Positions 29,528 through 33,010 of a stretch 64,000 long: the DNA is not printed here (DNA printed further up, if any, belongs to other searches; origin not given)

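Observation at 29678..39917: Three-gene operon: PLD-SNF2 helicase-nuclease + giant gamma-class N6A methyltransferase + 1208-aa unknown protein (candidate undescribed DNA-modification defence system)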

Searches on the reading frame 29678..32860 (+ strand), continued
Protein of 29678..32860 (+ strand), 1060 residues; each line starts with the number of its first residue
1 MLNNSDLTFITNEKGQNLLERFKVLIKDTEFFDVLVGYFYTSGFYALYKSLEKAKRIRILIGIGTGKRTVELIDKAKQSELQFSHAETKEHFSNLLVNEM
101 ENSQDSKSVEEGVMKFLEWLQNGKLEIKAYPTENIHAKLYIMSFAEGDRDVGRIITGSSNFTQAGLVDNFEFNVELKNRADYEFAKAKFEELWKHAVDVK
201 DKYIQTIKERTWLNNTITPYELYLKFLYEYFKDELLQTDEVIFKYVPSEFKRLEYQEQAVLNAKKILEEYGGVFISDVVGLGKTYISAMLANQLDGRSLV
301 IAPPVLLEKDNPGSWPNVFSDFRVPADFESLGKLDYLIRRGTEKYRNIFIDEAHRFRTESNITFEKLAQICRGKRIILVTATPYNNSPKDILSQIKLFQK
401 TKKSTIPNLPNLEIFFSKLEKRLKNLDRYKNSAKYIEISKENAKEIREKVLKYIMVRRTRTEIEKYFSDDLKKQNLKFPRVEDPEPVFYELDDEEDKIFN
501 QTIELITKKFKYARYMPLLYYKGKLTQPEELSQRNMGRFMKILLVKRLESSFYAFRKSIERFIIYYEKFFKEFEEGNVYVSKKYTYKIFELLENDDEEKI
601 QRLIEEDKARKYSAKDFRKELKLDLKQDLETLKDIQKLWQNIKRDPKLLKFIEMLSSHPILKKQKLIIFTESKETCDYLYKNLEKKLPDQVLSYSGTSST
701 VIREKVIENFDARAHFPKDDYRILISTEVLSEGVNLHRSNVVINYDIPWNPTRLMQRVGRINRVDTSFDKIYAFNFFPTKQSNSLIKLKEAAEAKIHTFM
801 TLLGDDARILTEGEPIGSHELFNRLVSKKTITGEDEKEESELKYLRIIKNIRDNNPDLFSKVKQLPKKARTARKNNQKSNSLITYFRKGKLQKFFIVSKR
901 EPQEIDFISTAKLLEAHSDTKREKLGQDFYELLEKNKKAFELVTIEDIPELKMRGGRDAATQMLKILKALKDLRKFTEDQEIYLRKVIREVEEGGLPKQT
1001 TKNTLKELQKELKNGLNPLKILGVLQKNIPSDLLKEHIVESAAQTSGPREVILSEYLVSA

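Call 72: search_protein_families(library=pfam, proteins=[L093:8516-11575:+, L100:8955-10973:+, L100:10976-14374:+, L105:14169-16949:+, L127:11851-14268:+, L121:15820-17682:+, L121:17686-19632:+, L142:16479-18443:+, L144:8434-10404:+, L157:7547-9364:+], max_evalue=0.001)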
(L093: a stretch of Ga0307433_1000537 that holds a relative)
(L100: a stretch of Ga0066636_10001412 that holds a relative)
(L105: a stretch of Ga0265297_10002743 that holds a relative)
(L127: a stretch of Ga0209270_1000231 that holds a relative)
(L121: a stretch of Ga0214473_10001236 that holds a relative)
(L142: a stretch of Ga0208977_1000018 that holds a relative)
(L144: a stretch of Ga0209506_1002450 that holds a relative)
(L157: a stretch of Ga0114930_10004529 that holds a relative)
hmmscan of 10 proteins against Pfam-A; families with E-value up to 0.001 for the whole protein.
L093:8516-11575:+ (1019 aa): 2 families
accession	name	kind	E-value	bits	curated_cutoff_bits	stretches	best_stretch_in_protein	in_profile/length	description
PF13476.12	AAA_23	-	0.00012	23.3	27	1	340-573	9-199/201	AAA domain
PF13304.12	AAA_21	-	0.00014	22.5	27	1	875-941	236-303/304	AAA domain, putative AbiEii toxin, Type IV TA system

L100:8955-10973:+ (672 aa): 1 family
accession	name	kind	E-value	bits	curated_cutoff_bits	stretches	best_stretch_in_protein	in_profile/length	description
PF24460.1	DUF7575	-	8.8e-05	22.2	28.5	0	55-66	2-13/28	Domain of unknown function (DUF7575)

L100:10976-14374:+ (1133 aa): 4 families
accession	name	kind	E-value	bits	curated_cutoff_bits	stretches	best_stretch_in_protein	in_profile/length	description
PF13476.12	AAA_23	-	2.1e-14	55.1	27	1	210-420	2-200/201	AAA domain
PF13175.12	AAA_15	-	1.4e-07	31.9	32.1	1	207-441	3-261/374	AAA ATPase domain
PF02463.25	SMC_N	-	2.2e-07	31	40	1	207-257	2-53/220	RecF/RecN/SMC N terminal domain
PF13304.12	AAA_21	-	3.7e-05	24.4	27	1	231-255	2-34/304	AAA domain, putative AbiEii toxin, Type IV TA system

L105:14169-16949:+ (926 aa): 4 families
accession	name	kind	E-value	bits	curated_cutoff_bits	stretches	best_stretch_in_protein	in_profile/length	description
PF13476.12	AAA_23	-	5.9e-14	53.6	27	1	280-491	10-200/201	AAA domain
PF02463.25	SMC_N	-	2.7e-09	37.2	40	1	283-355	18-89/220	RecF/RecN/SMC N terminal domain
PF13304.12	AAA_21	-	3.4e-08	34.4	27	1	580-860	72-302/304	AAA domain, putative AbiEii toxin, Type IV TA system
PF02811.25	PHP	-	4.9e-06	27.4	26.4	1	34-91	16-74/164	PHP domain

L127:11851-14268:+ (805 aa): 3 families
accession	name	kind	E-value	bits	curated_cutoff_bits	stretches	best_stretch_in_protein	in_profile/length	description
PF00012.26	HSP70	-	1.1e-31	110.3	20.6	2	26-280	2-244/599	Hsp70 protein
PF07719.23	TPR_2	-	4.8e-05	23.6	27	0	682-707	4-29/34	Tetratricopeptide repeat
PF13424.12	TPR_12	-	0.00027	21.5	30.1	0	628-671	28-71/77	Tetratricopeptide repeat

L121:15820-17682:+ (620 aa): 8 families
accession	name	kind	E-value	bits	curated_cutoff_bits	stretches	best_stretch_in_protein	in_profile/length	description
PF13175.12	AAA_15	-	1.6e-29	104.1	32.1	1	1-352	1-374/374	AAA ATPase domain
PF13304.12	AAA_21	-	2.3e-20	74.3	27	2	297-351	251-302/304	AAA domain, putative AbiEii toxin, Type IV TA system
PF20469.4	OLD-like_TOPRIM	-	2.3e-18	66.9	23.2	1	398-467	1-67/67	Overcoming lysogenization defect protein-like, TOPRIM domain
PF13476.12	AAA_23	-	2e-11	45.4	27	1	6-181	2-143/201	AAA domain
PF11398.14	DUF2813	-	8.8e-10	38.9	21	1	24-359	17-332/372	Protein of unknown function (DUF2813)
PF02463.25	SMC_N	-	1e-09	38.6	40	1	3-101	2-89/220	RecF/RecN/SMC N terminal domain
PF13555.12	AAA_29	-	1.4e-05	25.1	27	1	29-58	20-50/61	P-loop containing region of AAA domain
PF13401.12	AAA_22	-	0.00016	22.4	27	0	258-346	39-122/130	AAA domain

L121:17686-19632:+ (648 aa): 2 families
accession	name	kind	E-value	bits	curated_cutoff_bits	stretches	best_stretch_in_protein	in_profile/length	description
PF00580.27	UvrD-helicase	-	1.6e-23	84.2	23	1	26-277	3-255/271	UvrD/REP helicase N-terminal domain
PF13245.12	AAA_19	-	2.4e-09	37.9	25.1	1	40-274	16-130/134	AAA domain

L142:16479-18443:+ (654 aa): 5 families
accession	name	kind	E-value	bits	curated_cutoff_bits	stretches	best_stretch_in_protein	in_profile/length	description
PF00580.27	UvrD-helicase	-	1e-23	84.8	23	1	39-279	2-263/271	UvrD/REP helicase N-terminal domain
PF13245.12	AAA_19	-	5.1e-15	56.3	25.1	1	48-268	9-131/134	AAA domain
PF01443.25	Viral_helicase1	-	1.9e-09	38.1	21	1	527-597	166-228/228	Viral superfamily 1 RNA helicase core domain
PF13361.12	UvrD_C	-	6.8e-07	29.5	25.6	1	428-597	188-347/350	UvrD-like helicase C-terminal domain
PF13538.12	UvrD_C_2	-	1e-06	28.9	27.4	1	550-595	4-51/52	UvrD-like helicase C-terminal domain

L144:8434-10404:+ (656 aa): 3 families
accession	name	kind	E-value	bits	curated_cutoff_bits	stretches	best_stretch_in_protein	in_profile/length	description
PF04055.27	Radical_SAM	-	3.2e-10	40.9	29.5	1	391-557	1-148/166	Radical SAM superfamily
PF22560.2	GMT-wHTH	-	4.2e-09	37.2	27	1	276-346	6-81/82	GMT-like wHTH domain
PF07505.17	DUF5131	-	5.8e-05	23.2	28.9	1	381-466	1-89/243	Protein of unknown function (DUF5131)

L157:7547-9364:+ (605 aa): 1 family
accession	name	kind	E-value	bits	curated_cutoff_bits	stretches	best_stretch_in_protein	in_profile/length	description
PF13289.12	SIR2_2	-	1e-08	35.8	24.5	1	146-263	2-124/141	SIR2-like domain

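Call 79: list_cluster_members(proteins=[window:29678-32860:+, window:32864-36319:+, window:36297-39917:+])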
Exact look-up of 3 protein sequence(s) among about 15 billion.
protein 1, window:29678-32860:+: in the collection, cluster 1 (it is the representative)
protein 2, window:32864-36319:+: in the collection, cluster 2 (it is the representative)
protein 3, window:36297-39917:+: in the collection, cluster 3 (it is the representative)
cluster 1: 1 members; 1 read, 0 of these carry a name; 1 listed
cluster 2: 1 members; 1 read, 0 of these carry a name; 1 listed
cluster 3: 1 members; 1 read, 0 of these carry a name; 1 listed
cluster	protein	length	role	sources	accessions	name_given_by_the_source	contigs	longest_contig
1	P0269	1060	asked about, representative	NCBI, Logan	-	-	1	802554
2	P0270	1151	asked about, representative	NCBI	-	-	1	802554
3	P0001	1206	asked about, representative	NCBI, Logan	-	-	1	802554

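Call 111: search_protein_families(library=phrogs, proteins=[window:29678-32860:+], max_evalue=0.001)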
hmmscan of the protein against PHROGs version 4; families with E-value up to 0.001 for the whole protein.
window:29678-32860:+ (1060 aa): 6 families
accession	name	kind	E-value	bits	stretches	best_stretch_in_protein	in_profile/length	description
phrog_26785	-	unknown function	0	1018.5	1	5-1020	1-1077/1087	-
phrog_62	-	DNA, RNA and nucleotide metabolism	1.2e-37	130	2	583-880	907-1196/1881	DNA helicase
phrog_16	-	DNA, RNA and nucleotide metabolism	5e-26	92.2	2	585-903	451-682/986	DNA helicase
phrog_23807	-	unknown function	8.8e-24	84.3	1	374-776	298-644/1053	-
phrog_9690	-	DNA, RNA and nucleotide metabolism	0.00012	22.2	1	632-777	128-269/306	DNA helicase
phrog_5653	-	head and packaging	0.00047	20.9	0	67-146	74-152/199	terminase large subunit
